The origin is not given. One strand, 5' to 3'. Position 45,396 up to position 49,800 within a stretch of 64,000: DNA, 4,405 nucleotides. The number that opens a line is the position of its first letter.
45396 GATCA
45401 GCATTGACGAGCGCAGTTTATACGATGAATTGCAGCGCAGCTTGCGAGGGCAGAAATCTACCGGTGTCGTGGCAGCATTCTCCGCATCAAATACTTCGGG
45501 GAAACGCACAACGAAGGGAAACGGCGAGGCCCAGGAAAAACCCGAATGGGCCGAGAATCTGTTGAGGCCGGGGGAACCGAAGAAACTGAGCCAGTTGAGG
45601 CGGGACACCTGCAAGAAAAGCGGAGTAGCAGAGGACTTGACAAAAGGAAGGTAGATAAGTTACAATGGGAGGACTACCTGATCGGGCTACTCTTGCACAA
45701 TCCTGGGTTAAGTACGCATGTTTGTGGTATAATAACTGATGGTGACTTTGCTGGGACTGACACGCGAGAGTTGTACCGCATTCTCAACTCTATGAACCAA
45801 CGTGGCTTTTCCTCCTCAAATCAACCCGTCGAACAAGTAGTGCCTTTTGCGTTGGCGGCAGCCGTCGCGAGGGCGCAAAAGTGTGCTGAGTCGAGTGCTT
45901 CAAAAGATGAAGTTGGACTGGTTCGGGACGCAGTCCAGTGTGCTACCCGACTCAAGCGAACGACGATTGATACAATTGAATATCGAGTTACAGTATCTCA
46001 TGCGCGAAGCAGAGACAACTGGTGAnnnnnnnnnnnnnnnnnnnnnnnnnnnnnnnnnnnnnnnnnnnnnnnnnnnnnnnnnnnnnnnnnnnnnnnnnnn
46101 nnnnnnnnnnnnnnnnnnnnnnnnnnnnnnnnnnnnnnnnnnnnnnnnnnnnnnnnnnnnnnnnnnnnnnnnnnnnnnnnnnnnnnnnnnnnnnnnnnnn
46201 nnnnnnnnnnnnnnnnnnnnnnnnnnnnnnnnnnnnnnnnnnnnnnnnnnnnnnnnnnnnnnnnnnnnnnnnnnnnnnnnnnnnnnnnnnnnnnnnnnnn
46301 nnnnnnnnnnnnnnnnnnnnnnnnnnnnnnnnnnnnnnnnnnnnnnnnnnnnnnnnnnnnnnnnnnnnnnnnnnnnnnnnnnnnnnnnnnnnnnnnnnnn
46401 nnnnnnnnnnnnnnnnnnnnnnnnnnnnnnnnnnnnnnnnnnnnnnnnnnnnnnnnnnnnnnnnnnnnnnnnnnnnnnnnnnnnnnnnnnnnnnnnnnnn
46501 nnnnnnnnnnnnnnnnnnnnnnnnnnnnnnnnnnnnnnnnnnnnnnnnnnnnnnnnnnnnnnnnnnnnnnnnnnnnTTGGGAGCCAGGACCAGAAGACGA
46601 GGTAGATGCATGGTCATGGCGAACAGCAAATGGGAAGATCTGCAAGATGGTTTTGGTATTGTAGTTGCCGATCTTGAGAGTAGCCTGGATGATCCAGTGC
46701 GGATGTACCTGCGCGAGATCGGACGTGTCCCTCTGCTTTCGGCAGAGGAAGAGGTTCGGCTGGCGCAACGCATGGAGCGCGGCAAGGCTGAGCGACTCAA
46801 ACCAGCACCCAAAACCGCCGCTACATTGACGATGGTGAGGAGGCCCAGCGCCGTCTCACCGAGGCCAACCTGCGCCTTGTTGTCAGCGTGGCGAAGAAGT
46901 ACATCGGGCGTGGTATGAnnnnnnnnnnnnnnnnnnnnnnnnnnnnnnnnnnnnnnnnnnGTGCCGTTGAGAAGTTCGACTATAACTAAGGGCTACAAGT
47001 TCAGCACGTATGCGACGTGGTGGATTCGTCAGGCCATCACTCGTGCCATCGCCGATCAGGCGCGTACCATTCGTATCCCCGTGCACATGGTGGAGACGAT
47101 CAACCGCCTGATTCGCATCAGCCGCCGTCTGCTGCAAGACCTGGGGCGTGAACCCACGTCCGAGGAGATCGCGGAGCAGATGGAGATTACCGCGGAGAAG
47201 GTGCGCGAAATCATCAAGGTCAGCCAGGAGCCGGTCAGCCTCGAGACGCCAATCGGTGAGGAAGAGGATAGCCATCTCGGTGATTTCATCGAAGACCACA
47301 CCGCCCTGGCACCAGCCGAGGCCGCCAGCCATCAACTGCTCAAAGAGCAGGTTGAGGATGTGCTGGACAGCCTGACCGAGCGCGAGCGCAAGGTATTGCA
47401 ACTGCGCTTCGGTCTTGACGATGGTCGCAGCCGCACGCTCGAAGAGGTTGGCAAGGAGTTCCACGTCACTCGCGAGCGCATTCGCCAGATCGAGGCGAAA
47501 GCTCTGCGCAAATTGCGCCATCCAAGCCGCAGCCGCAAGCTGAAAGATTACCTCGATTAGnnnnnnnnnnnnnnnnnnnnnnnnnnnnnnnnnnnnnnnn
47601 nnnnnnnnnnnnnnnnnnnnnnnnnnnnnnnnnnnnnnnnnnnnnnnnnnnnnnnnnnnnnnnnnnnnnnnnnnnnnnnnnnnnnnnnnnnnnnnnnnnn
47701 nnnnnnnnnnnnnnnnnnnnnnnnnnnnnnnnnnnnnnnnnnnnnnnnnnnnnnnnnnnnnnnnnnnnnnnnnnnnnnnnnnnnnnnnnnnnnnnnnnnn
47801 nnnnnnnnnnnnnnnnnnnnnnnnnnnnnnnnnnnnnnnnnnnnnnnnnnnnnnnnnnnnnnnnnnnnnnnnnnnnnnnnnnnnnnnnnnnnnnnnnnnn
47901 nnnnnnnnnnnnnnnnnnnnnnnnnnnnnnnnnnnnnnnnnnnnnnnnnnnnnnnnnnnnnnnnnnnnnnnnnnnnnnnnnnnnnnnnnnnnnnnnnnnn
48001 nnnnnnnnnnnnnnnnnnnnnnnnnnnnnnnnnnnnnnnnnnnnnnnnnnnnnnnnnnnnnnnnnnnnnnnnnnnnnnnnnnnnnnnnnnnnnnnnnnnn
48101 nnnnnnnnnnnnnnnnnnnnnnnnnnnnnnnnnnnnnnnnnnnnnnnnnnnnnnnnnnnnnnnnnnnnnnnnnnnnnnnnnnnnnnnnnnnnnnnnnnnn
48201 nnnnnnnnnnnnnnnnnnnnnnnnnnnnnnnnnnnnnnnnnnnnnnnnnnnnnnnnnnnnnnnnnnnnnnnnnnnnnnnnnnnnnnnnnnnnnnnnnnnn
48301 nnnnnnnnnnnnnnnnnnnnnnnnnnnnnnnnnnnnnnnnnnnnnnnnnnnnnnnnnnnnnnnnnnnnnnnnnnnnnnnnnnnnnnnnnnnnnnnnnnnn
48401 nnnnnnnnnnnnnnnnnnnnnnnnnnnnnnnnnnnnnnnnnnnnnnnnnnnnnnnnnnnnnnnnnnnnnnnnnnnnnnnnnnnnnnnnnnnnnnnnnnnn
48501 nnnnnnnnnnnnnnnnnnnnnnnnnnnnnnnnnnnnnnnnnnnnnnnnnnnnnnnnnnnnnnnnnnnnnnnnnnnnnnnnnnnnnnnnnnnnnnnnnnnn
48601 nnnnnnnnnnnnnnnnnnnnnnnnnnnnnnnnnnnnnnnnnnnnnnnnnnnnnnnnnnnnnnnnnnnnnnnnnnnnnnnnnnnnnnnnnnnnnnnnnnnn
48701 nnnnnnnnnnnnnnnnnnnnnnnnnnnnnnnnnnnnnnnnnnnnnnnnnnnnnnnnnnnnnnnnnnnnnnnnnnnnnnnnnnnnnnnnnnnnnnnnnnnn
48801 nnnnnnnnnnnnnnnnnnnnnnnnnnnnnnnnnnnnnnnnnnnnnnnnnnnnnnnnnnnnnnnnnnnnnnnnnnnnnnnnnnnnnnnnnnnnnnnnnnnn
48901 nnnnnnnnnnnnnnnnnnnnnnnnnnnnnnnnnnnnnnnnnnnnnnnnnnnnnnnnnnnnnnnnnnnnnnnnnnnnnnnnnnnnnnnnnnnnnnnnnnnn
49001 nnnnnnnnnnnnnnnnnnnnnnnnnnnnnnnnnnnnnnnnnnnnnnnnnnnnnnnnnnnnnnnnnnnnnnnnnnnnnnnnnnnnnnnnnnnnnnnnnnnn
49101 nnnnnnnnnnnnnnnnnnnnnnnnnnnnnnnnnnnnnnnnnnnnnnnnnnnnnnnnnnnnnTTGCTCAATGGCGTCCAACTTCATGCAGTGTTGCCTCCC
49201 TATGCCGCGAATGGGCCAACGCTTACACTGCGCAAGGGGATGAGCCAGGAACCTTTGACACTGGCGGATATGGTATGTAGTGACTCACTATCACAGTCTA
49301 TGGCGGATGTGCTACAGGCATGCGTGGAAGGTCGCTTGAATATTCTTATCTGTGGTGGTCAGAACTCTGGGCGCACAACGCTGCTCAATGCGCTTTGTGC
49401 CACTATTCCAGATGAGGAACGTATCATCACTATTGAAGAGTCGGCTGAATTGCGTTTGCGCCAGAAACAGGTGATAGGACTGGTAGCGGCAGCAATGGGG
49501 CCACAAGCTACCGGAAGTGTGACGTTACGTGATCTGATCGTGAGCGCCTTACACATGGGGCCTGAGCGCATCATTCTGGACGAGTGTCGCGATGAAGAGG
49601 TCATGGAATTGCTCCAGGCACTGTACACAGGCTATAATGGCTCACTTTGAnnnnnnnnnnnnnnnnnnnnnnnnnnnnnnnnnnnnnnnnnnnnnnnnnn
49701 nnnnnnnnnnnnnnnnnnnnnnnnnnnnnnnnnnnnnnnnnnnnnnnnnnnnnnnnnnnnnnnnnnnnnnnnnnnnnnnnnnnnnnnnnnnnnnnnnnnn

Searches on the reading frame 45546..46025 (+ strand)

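Call 95: search_protein_families(library=pfam, proteins=[window:45546-46025:+], max_evalue=0.001)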
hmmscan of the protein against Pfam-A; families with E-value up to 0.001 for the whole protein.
window:45546-46025:+ (159 aa): 1 family
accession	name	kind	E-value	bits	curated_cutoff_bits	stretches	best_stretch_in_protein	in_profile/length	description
PF00772.26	DnaB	-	0.00069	20.1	23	0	39-87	6-54/103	DnaB-like helicase N terminal domain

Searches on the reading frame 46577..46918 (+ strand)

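Call 95: search_protein_families(library=pfam, proteins=[window:46577-46918:+], max_evalue=0.001)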
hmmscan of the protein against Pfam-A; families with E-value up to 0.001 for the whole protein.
window:46577-46918:+ (113 aa): 1 family
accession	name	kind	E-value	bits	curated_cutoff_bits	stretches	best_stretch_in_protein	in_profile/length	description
PF00140.25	Sigma70_r1_2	-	1.1e-18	67.3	22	1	39-70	1-32/34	Sigma-70 factor, region 1.2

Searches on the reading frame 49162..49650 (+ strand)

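Call 95: search_protein_families(library=pfam, proteins=[window:49162-49650:+], max_evalue=0.001)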
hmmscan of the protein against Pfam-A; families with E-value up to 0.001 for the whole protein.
window:49162-49650:+ (162 aa): 1 family
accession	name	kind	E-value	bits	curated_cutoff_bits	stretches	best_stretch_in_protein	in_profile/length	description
PF00437.27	T2SSE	-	7.9e-23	81.1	24.9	1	15-159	102-238/370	Type II/IV secretion system protein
